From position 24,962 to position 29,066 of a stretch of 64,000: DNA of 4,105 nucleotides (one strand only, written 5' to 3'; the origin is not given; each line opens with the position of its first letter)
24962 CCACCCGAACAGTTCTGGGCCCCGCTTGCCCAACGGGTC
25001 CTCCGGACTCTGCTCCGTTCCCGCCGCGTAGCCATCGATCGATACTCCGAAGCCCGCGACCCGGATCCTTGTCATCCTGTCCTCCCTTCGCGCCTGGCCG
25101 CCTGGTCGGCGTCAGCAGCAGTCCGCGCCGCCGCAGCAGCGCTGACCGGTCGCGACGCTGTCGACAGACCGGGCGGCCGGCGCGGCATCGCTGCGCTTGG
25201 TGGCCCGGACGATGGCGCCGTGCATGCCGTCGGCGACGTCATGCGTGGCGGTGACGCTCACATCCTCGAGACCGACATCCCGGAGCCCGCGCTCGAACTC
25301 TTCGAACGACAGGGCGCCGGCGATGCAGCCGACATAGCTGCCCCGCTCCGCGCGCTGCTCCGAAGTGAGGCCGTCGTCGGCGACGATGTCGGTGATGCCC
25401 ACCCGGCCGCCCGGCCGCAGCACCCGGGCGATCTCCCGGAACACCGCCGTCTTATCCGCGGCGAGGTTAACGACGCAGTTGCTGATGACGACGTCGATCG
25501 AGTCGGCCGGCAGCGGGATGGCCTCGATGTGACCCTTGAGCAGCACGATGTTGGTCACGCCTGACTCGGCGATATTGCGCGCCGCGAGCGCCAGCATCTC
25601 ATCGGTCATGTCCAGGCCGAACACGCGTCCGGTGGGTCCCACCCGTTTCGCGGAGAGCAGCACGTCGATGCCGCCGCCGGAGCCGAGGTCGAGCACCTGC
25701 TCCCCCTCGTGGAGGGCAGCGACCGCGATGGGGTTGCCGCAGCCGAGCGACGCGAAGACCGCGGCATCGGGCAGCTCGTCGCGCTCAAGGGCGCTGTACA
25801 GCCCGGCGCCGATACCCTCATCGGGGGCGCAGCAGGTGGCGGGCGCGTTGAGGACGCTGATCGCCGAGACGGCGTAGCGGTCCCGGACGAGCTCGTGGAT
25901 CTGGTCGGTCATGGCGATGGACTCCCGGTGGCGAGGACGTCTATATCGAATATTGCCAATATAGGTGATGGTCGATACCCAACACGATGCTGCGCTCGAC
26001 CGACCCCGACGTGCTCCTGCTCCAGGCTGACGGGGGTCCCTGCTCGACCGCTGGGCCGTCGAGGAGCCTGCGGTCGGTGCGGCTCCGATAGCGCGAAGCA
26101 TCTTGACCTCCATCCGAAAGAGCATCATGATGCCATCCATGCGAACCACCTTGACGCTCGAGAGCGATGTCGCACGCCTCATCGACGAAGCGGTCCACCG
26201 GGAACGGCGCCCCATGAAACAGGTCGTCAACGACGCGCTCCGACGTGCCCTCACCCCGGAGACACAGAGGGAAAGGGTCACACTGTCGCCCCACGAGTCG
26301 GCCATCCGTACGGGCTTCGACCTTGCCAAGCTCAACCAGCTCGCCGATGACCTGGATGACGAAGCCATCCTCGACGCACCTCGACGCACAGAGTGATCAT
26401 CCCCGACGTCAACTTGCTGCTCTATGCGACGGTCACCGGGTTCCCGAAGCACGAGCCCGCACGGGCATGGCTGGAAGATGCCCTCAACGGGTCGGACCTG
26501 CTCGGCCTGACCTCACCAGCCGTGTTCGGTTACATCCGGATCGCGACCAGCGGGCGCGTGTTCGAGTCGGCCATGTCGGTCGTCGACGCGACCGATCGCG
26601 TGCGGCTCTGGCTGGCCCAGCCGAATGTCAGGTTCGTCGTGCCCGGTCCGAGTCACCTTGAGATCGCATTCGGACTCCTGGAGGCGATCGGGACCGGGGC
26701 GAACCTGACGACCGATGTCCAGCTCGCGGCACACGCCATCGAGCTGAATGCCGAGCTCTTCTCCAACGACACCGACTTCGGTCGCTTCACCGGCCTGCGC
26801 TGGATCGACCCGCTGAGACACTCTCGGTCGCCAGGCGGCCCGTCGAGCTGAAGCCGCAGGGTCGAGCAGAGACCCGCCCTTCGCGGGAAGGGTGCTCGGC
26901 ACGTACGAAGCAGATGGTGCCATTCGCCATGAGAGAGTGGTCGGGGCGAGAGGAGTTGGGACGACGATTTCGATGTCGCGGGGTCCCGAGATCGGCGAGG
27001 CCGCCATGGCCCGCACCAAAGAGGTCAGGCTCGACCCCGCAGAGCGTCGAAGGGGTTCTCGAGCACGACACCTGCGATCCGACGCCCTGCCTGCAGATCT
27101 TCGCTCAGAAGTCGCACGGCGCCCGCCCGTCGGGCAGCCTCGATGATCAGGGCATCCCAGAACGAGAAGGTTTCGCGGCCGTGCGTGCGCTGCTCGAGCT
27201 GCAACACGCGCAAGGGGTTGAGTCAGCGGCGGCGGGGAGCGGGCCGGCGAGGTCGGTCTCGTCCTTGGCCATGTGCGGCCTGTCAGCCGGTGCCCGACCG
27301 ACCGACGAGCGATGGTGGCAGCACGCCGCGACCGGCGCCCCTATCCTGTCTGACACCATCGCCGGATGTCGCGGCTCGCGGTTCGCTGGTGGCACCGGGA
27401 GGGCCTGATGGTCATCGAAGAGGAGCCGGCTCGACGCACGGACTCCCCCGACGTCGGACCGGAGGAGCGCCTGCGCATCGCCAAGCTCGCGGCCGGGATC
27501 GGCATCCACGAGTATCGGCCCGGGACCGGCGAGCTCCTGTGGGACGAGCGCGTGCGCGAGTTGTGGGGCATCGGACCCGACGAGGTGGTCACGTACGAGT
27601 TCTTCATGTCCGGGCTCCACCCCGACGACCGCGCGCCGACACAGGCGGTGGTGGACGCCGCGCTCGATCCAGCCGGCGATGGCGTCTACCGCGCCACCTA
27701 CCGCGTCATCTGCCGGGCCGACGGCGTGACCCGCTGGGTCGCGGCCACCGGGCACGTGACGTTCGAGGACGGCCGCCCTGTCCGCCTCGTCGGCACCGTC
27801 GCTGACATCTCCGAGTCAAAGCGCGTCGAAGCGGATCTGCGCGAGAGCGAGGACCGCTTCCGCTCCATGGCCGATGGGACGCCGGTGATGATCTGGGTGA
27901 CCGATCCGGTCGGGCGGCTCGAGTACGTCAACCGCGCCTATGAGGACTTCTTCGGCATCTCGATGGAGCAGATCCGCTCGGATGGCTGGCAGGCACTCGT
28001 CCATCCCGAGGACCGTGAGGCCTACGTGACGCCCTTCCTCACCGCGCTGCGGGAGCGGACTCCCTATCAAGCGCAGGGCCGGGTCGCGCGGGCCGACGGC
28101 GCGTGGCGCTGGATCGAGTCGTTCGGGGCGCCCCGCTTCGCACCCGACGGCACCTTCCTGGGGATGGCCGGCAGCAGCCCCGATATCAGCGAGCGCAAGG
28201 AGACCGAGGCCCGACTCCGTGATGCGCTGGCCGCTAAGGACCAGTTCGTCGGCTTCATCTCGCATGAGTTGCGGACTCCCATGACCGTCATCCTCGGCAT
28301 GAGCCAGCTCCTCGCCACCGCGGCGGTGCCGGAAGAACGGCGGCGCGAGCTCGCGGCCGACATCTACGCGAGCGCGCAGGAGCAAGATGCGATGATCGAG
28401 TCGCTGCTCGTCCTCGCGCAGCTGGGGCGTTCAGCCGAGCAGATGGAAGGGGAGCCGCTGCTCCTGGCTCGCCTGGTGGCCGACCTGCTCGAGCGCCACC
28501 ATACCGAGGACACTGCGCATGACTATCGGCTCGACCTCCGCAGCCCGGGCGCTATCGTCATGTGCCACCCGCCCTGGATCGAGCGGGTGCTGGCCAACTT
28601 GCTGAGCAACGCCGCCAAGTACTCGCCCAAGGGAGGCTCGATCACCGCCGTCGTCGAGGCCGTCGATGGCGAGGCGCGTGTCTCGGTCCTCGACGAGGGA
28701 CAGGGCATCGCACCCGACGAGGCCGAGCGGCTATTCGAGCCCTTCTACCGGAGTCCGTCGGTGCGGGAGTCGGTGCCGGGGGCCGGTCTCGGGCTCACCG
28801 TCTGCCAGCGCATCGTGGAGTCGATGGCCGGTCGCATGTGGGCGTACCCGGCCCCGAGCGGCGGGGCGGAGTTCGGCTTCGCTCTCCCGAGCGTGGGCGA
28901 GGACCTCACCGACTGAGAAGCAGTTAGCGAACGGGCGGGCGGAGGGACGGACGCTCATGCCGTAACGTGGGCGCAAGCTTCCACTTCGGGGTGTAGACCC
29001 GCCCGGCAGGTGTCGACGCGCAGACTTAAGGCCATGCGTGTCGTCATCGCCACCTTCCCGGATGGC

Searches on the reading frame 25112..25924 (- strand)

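Call 65: search_protein_families(library=pfam, max_evalue=0.001, proteins=[window:25112-25924:-])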
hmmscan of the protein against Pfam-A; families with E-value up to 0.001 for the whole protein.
window:25112-25924:- (270 aa): 12 families
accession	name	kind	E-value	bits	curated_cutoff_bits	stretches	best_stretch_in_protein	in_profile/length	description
PF13847.12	Methyltransf_31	-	2e-29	102.6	27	1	72-201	2-132/145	Methyltransferase domain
PF13649.12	Methyltransf_25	-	7.9e-21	75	27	1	77-173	1-97/97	Methyltransferase domain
PF08241.18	Methyltransf_11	-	3.7e-20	72.8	21.2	1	78-175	1-93/95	Methyltransferase domain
PF01209.24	Ubie_methyltran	-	1.2e-15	57.9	20.1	1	69-177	43-151/233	ubiE/COQ5 methyltransferase family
PF08242.18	Methyltransf_12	-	2.8e-12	47.7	30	1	78-175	1-98/98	Methyltransferase domain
PF13489.12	Methyltransf_23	-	2e-08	34.6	27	1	71-195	20-132/164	Methyltransferase domain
PF01135.25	PCMT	-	5.8e-07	29.9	20.3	1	70-131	70-131/210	Protein-L-isoaspartate(D-aspartate) O-methyltransferase (PCMT)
PF06325.19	PrmA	-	1.5e-06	28.4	22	1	71-182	159-263/296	Ribosomal protein L11 methyltransferase (PrmA)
PF20922.3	Anamorsin_N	-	7.2e-05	23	27.1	1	133-185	42-95/163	Anamorsin, N-terminal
PF05148.21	Methyltransf_8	-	0.00014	22.3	27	0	132-180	112-159/219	Hypothetical methyltransferase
PF05175.20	MTS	-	0.0003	20.9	23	1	70-175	26-136/170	Methyltransferase small domain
PF24675.1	NpmA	-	0.00059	19.6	60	0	75-172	25-131/214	16S rRNA (adenine(1408)-N(1))-methyltransferase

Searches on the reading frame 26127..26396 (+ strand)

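Call 8: search_protein_families(library=pfam, max_evalue=0.1, proteins=[window:26127-26396:+])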
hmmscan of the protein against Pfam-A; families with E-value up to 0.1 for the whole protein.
window:26127-26396:+ (89 aa): 2 families
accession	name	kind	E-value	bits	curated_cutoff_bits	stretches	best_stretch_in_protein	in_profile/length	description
PF01402.27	RHH_1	-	0.0052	17.1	20.5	1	6-42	1-37/39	Ribbon-helix-helix protein, copG family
PF07704.17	PSK_trans_fac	-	0.094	14.1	28.3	0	14-57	9-52/82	Rv0623-like transcription factor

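Call 9: search_protein_families(library=ncbifam, max_evalue=0.1, proteins=[window:26127-26396:+])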
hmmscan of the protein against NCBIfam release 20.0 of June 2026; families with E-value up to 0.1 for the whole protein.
window:26127-26396:+ (89 aa): 0 families

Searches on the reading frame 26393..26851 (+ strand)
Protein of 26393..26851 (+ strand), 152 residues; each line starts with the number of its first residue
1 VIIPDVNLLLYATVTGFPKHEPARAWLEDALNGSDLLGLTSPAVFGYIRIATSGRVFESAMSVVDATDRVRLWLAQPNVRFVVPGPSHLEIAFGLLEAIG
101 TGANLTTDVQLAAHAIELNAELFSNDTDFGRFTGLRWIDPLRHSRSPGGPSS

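Call 8: search_protein_families(library=pfam, max_evalue=0.1, proteins=[window:26393-26851:+])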
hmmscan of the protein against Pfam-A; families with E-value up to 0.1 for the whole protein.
window:26393-26851:+ (152 aa): 2 families
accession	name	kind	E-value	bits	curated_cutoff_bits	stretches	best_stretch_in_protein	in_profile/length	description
PF01850.27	PIN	-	5.5e-11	43.6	23.6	1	2-132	1-117/120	PIN domain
PF23442.1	DUF7125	-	0.065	12.8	29.1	1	57-110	54-106/207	Family of unknown function (DUF7125)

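Call 9: search_protein_families(library=ncbifam, max_evalue=0.1, proteins=[window:26393-26851:+])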
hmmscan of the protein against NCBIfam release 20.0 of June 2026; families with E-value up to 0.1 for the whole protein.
window:26393-26851:+ (152 aa): 4 families
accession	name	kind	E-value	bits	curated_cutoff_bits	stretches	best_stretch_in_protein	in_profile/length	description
TIGR00028.1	Mtu_PIN_fam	subfamily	2.9e-36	124.8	73.6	1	1-142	2-142/143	TA system VapC family ribonuclease toxin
NF047959.1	TA_toxin_VapC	equivalog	0.0052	16.9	80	1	103-133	90-120/125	type II toxin-antitoxin system VapC family toxin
NF049845.1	Xre_ParS_antitoxin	subfamily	0.018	15.1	90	0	49-81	49-81/112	type II RES/Xre toxin-antitoxin system antitoxin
NF004827.0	PRK06183.1-1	equivalog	0.064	11.7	966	1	46-107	475-536/554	bifunctional 3-(3-hydroxy-phenyl)propionate/3-hydroxycinnamic acid hydroxylase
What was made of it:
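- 26393..26851 (+): vapC-2, a PIN toxin. It shares a GTGA overlap with vapB-2. TIGR00028 at E 2.9e-36 (call 9).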

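Call 64: search_solved_structures(query=window:26393-26848:+, max_evalue=0.001, show_alignments=1)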
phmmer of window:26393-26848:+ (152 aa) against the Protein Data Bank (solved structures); distinct sequences matched with E-value up to 0.001: 1.
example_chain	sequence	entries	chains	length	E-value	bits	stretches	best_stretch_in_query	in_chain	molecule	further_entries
7vwo_A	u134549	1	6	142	1.2e-18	70.1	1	1-141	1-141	Ribonuclease VapC43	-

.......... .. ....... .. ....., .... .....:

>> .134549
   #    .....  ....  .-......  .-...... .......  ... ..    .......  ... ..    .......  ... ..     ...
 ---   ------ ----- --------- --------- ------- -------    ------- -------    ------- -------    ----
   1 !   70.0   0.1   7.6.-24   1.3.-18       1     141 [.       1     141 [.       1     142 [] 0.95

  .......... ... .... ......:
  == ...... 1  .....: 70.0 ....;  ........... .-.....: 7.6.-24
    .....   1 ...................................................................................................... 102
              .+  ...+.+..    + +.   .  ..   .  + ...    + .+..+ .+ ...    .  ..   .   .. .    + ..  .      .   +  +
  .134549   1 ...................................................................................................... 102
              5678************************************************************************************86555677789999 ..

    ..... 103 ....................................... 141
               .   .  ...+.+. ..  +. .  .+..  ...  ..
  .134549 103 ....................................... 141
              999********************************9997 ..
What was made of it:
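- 26393..26851 (+): VapC43 at E 1e-18 (call 64).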

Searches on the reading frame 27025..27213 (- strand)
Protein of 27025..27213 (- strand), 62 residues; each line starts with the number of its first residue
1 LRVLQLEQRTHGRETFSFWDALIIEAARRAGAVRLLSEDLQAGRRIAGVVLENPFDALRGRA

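Call 8: search_protein_families(library=pfam, max_evalue=0.1, proteins=[window:27025-27213:-])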
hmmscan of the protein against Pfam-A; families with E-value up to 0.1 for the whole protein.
window:27025-27213:- (62 aa): 0 families

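Call 9: search_protein_families(library=ncbifam, max_evalue=0.1, proteins=[window:27025-27213:-])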
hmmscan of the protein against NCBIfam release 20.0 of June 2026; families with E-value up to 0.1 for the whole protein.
window:27025-27213:- (62 aa): 0 families

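Call 37: search_protein_families(library=pfam, max_evalue=1, proteins=[window:27028-27213:-])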
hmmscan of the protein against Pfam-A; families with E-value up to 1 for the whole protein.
seq(62 aa): 0 families

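Call 38: find_homologous_proteins(query=window:27028-27213:-, max_evalue=0.001)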
Query seq(62 aa) (62 aa): 5 proteins with E <= 0.001 among 7 candidates.
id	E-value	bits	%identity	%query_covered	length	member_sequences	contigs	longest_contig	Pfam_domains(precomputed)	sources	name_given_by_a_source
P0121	3.7e-15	73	79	76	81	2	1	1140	-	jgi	jgi:predicted nucleic acid-binding protein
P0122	7.4e-15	72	84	69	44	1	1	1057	-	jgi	jgi:predicted nucleic acid-binding protein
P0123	3.4e-13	67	77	76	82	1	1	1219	-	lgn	-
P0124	4.5e-13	66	79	69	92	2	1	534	-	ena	-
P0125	2.8e-11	60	78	65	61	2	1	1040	-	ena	-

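Call 40: search_protein_families(library=pfam, max_evalue=1, proteins=[P0121, P0123, P0124])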
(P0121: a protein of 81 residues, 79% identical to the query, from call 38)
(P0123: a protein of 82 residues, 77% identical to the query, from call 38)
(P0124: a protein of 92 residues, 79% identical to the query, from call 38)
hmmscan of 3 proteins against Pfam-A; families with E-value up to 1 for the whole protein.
P0121 (81 aa): 2 families
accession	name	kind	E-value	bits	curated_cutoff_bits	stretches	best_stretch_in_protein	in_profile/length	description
PF01850.27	PIN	-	0.00019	22.5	23.6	1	3-62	54-112/120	PIN domain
PF09077.16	Phage-MuB_C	-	0.044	14.1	25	1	18-69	12-59/78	Mu B transposition protein, C terminal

P0123 (82 aa): 2 families
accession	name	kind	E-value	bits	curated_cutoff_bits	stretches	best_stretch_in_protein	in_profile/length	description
PF01850.27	PIN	-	0.0011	20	23.6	1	28-62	79-111/120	PIN domain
PF13470.12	PIN_3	-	0.026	15.8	27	0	6-39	1-36/115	PIN domain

P0124 (92 aa): 1 family
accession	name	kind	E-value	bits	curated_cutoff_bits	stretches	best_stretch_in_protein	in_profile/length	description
PF01850.27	PIN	-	2.8e-05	25.1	23.6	1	12-73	53-113/120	PIN domain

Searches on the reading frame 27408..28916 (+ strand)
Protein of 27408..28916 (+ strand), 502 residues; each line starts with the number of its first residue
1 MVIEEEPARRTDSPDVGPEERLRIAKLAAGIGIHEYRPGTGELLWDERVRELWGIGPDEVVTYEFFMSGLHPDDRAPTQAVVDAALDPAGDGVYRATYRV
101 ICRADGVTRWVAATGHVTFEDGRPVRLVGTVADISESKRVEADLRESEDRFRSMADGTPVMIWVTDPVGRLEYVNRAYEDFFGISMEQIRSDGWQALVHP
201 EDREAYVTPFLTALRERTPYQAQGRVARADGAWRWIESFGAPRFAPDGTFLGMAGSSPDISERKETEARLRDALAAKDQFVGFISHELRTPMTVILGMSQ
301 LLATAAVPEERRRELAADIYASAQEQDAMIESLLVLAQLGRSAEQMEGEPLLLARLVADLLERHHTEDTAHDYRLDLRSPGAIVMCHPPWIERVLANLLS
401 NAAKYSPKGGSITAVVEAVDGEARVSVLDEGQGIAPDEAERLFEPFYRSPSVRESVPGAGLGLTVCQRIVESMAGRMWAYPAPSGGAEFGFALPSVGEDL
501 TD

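Call 65: search_protein_families(library=pfam, max_evalue=0.001, proteins=[window:27408-28916:+])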
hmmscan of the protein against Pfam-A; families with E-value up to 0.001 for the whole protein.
window:27408-28916:+ (502 aa): 7 families
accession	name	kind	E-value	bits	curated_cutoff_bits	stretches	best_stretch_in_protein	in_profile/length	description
PF08447.18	PAS_3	-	4e-34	117.2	25.6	2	43-131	2-89/89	PAS fold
PF02518.31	HATPase_c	-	4e-25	88.8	26.4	1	388-494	3-108/111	Histidine kinase-, DNA gyrase B-, and HSP90-like ATPase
PF08448.16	PAS_4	-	4.3e-17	62.8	23.1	1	156-265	2-110/110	PAS fold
PF00989.32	PAS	-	3e-14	53.4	22.6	1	150-253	2-109/113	PAS fold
PF00512.31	HisKA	-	3.3e-14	53.1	26.9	1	276-340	1-64/66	His Kinase A (phospho-acceptor) domain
PF13426.13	PAS_9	-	1.9e-08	34.9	27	1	159-262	1-103/103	PAS domain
PF13188.13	PAS_8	-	3.1e-08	33.7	21.8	1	150-197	2-47/65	PAS domain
